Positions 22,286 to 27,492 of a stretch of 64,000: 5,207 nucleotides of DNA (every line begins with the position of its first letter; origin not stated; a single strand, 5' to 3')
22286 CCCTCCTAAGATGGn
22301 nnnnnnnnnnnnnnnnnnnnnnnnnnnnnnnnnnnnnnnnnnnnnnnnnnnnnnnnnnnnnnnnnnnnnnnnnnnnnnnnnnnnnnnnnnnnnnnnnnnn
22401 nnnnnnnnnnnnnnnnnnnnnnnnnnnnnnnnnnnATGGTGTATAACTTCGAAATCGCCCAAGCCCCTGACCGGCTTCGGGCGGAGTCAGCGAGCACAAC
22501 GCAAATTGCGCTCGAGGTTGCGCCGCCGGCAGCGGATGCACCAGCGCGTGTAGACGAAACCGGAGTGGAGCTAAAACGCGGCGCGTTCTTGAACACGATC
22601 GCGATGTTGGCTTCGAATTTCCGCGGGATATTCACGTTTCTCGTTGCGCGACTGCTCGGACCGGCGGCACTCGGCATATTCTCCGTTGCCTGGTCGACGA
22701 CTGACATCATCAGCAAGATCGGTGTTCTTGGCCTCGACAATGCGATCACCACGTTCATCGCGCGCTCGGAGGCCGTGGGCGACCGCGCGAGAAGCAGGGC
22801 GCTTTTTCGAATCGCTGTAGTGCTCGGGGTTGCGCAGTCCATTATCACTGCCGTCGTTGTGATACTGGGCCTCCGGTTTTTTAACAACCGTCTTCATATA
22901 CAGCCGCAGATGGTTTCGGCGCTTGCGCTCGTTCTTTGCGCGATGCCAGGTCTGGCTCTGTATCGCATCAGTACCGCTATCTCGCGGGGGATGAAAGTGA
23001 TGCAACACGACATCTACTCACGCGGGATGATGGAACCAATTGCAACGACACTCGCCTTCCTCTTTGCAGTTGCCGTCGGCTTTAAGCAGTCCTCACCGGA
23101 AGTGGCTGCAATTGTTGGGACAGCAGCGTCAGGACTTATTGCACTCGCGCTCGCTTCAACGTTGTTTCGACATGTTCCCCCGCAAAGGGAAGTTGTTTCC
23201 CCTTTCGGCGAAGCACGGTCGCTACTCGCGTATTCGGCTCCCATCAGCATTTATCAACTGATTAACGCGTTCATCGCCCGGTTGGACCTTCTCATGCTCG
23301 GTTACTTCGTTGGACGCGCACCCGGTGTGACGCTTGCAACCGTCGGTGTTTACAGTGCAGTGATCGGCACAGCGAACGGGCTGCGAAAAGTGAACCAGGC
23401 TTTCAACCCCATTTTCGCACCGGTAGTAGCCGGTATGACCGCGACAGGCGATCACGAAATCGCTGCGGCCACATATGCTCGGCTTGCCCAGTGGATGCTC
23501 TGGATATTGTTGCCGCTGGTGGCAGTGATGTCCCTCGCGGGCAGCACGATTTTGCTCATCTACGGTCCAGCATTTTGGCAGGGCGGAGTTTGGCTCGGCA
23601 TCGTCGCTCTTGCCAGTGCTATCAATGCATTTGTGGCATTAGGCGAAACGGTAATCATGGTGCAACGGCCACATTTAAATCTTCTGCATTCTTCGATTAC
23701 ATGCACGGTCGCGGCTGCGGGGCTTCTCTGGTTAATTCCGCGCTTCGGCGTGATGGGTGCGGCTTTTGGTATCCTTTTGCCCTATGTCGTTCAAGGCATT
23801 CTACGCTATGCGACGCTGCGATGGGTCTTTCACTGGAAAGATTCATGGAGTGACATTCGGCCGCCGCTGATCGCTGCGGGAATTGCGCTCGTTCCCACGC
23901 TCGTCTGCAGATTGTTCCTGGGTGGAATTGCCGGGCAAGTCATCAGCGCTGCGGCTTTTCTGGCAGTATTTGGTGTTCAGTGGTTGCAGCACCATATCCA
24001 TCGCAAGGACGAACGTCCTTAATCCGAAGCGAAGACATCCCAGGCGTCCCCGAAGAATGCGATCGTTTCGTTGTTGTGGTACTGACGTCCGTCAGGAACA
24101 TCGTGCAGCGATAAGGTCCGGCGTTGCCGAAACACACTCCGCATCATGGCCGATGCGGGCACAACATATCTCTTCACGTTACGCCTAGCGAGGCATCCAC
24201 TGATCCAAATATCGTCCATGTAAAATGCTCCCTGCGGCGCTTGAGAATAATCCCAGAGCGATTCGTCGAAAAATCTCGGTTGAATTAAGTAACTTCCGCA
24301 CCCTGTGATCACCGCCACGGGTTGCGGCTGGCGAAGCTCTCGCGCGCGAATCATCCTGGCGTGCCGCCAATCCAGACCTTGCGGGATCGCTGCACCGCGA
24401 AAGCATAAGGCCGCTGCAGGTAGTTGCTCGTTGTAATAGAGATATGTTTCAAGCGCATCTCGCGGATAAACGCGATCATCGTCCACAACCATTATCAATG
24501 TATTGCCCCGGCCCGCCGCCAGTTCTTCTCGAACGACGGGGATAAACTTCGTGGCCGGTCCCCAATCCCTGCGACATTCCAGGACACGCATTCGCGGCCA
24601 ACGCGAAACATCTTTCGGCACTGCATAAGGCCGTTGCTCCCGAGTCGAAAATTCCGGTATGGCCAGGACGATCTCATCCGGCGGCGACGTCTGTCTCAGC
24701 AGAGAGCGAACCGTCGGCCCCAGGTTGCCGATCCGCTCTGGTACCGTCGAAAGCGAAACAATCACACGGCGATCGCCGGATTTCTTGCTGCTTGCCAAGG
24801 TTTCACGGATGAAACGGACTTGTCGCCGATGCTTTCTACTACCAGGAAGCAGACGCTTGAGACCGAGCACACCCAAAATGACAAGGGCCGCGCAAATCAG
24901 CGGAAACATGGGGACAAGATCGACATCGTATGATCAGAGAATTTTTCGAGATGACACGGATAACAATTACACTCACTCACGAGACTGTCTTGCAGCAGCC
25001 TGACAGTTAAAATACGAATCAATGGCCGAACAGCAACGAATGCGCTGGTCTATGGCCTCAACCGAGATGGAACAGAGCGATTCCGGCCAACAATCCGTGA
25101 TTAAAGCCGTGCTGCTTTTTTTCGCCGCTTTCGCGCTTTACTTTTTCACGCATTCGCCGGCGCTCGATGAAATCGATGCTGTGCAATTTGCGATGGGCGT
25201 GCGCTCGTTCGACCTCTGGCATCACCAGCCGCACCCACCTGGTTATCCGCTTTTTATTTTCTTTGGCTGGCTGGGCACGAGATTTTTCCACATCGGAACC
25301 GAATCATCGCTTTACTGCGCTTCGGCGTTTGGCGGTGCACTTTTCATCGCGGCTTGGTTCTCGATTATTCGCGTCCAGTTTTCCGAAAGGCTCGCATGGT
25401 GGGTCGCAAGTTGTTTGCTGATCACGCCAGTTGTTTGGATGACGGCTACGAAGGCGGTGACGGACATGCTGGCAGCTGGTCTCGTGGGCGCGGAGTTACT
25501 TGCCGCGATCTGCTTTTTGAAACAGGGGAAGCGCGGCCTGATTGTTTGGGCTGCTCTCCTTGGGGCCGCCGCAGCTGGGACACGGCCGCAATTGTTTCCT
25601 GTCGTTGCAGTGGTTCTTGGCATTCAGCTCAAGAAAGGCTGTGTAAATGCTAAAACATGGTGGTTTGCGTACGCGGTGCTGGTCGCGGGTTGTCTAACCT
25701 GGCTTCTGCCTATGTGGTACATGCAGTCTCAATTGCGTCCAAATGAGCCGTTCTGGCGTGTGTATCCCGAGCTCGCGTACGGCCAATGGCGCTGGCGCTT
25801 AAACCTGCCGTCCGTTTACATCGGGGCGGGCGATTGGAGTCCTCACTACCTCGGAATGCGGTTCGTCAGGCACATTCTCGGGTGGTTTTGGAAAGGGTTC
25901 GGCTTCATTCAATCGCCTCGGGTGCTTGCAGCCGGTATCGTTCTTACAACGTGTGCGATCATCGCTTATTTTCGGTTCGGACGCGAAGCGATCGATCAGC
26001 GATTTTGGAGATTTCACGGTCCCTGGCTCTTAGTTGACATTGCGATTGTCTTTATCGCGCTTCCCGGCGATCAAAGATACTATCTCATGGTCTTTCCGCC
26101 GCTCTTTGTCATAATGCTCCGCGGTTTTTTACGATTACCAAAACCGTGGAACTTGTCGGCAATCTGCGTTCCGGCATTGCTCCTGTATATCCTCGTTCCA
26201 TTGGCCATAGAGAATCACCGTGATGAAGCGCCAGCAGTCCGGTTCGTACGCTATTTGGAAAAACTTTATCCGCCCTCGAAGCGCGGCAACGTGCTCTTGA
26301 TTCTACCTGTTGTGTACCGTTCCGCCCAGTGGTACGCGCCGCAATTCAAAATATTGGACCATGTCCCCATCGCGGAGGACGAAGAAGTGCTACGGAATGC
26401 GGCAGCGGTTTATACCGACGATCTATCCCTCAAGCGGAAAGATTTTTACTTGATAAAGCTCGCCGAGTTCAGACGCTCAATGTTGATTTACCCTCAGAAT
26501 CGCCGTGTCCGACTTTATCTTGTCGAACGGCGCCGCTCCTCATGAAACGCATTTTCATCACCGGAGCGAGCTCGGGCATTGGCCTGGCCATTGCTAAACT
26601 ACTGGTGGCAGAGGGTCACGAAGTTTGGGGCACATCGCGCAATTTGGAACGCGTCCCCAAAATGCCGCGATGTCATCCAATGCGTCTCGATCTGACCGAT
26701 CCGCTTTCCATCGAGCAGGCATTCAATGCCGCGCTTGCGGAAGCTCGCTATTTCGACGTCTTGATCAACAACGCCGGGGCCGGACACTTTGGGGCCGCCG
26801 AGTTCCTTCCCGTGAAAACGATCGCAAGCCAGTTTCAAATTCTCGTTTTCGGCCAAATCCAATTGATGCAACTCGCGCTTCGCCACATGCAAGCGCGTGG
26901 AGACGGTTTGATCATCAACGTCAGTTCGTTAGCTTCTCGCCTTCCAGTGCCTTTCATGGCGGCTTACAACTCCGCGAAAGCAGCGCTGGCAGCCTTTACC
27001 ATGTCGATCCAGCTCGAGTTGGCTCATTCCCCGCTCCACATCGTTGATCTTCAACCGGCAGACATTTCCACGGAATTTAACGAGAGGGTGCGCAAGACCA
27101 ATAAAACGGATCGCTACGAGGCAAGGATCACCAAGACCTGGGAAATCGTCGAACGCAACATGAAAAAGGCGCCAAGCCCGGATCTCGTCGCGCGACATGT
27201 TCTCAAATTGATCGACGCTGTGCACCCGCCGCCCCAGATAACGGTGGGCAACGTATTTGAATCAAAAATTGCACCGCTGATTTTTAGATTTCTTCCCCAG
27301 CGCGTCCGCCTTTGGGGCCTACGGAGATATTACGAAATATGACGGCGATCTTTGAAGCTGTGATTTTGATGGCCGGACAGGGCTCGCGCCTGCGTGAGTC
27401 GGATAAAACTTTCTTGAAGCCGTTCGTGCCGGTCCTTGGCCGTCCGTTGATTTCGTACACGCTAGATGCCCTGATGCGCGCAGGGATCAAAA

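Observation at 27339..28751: Split IPCT/DIPPS-like pair hints at a CDP-inositol (head-group-activated) route rather than the CDP-diacylglycerol route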

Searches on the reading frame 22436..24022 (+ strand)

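Call 7: search_protein_families(library=ncbifam, proteins=[window:22436-24022:+], max_evalue=0.001)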
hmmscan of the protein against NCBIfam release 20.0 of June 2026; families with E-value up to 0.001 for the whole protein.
window:22436-24022:+ (528 aa): 1 family
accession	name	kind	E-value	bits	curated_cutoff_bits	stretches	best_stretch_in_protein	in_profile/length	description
TIGR02900.1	spore_V_B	equivalog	1.6e-08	33.8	372.3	1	48-468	3-438/488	stage V sporulation protein B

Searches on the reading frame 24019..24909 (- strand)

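Call 4: search_protein_families(library=pfam, proteins=[window:24019-24909:-], max_evalue=0.01)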
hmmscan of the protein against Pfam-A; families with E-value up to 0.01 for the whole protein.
window:24019-24909:- (296 aa): 2 families
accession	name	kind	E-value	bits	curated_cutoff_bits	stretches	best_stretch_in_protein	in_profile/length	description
PF00535.33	Glycos_transf_2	-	4.4e-05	23.9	23.3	1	62-194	12-143/168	Glycosyl transferase family 2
PF13641.12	Glyco_tranf_2_3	-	0.00062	20.3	27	1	63-162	16-113/230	Glycosyltransferase like family 2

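Call 5: search_protein_families(library=ncbifam, proteins=[window:24019-24909:-], max_evalue=0.01)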
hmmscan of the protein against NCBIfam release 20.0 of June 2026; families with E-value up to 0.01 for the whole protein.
window:24019-24909:- (296 aa): 0 families

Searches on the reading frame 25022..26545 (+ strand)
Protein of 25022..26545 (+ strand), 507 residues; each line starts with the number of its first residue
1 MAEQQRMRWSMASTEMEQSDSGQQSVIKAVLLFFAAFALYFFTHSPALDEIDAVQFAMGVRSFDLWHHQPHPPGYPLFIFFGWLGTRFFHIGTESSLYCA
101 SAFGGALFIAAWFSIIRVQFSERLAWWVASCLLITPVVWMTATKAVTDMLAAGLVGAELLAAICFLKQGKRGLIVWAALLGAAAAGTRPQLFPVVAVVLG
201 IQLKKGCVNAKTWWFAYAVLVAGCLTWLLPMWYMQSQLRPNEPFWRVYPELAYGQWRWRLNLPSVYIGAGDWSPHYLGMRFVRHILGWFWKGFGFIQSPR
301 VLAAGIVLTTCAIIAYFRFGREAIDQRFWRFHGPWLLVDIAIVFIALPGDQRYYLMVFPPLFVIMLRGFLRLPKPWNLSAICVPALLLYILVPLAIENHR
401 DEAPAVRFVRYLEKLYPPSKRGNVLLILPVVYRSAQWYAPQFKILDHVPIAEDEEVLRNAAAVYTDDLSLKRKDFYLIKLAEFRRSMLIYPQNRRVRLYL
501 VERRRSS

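Call 4: search_protein_families(library=pfam, proteins=[window:25022-26545:+], max_evalue=0.01)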
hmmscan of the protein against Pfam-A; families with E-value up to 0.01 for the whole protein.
window:25022-26545:+ (507 aa): 1 family
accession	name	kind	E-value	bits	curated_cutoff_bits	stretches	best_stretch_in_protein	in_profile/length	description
PF13231.12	PMT_2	-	0.0031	18.2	26.1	1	71-224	2-154/160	Dolichyl-phosphate-mannose-protein mannosyltransferase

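Call 5: search_protein_families(library=ncbifam, proteins=[window:25022-26545:+], max_evalue=0.01)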
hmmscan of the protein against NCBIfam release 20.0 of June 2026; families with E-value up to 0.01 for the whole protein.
window:25022-26545:+ (507 aa): 0 families

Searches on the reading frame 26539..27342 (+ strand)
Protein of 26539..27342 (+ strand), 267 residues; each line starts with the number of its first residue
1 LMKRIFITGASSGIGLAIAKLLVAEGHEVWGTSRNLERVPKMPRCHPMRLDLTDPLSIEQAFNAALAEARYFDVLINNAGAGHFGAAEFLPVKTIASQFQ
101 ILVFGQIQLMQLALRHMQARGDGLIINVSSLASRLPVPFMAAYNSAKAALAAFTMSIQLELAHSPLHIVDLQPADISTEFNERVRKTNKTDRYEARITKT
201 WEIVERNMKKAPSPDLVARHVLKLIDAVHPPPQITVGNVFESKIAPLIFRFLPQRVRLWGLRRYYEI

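Call 4: search_protein_families(library=pfam, proteins=[window:26539-27342:+], max_evalue=0.01)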
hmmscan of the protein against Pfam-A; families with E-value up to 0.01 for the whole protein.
window:26539-27342:+ (267 aa): 6 families
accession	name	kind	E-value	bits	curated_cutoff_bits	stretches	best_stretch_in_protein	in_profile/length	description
PF00106.31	adh_short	-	1.1e-40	139.6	26.6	1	3-188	1-194/195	short chain dehydrogenase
PF13561.12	adh_short_C2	-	8.8e-25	88.1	27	1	9-194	1-195/236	Enoyl-(Acyl carrier protein) reductase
PF13460.12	NAD_binding_10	-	7.8e-07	29.6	27.2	1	9-192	1-162/184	NAD(P)H-binding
PF01370.27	Epimerase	-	1.2e-06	28.5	20.9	1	5-101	1-94/240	NAD dependent epimerase/dehydratase family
PF08659.16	KR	-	0.00024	21.5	22.6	1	6-154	4-160/180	KR domain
PF04321.23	RmlD_sub_bind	-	0.003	17.1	27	1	4-79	2-59/287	RmlD substrate binding domain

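Call 5: search_protein_families(library=ncbifam, proteins=[window:26539-27342:+], max_evalue=0.01)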
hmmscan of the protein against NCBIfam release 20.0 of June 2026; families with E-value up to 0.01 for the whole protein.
window:26539-27342:+ (267 aa): 213 families (the best 25 are shown)
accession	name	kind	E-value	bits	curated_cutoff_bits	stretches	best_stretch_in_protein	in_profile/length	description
NF004823.0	PRK06179.1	subfamily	1.6e-52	178.6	310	1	5-263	8-265/271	oxidoreductase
NF004826.0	PRK06182.1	subfamily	2e-48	165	305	1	3-255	5-263/274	oxidoreductase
NF049977.1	KDhSphingRedKdsR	equivalog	7.9e-48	163.2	400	1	4-265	5-267/267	3-ketodihydrosphingosine reductase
NF004824.0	PRK06180.1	subfamily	6.2e-44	150.2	298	1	2-238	4-248/279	oxidoreductase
NF006114.0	PRK08263.1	subfamily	1.4e-40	139.3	290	1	4-240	5-246/280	short chain dehydrogenase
NF004284.0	PRK05693.1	equivalog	4.9e-40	137.8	326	1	2-264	1-267/274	SDR family oxidoreductase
NF005878.0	PRK07825.1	subfamily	3.6e-36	125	287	1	3-194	10-205/278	short chain dehydrogenase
NF005372.1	PRK06914.1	subfamily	4.9e-36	124.4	320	1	6-238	6-252/279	SDR family oxidoreductase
NF005065.0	PRK06482.1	equivalog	6.8e-33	114.2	291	1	3-238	3-245/276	SDR family oxidoreductase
NF006776.0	PRK09291.1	equivalog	3.4e-32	112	265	1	2-202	2-205/257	SDR family oxidoreductase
NF004649.0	PRK05993.1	equivalog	3.9e-32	111.6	387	1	3-187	5-192/277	SDR family oxidoreductase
NF006074.0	PRK08220.1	equivalog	2.5e-31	109.2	312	1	3-190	9-194/251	2,3-dihydro-2,3-dihydroxybenzoate dehydrogenase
NF005950.0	PRK08017.1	equivalog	5e-31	107.9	326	1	2-191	2-194/256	SDR family oxidoreductase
NF005495.0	PRK07109.1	subfamily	7.3e-30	104.4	264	1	3-187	9-203/334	SDR family oxidoreductase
NF005559.1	PRK07231.1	subfamily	1.1e-29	103.7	215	1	3-200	5-209/249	glucose 1-dehydrogenase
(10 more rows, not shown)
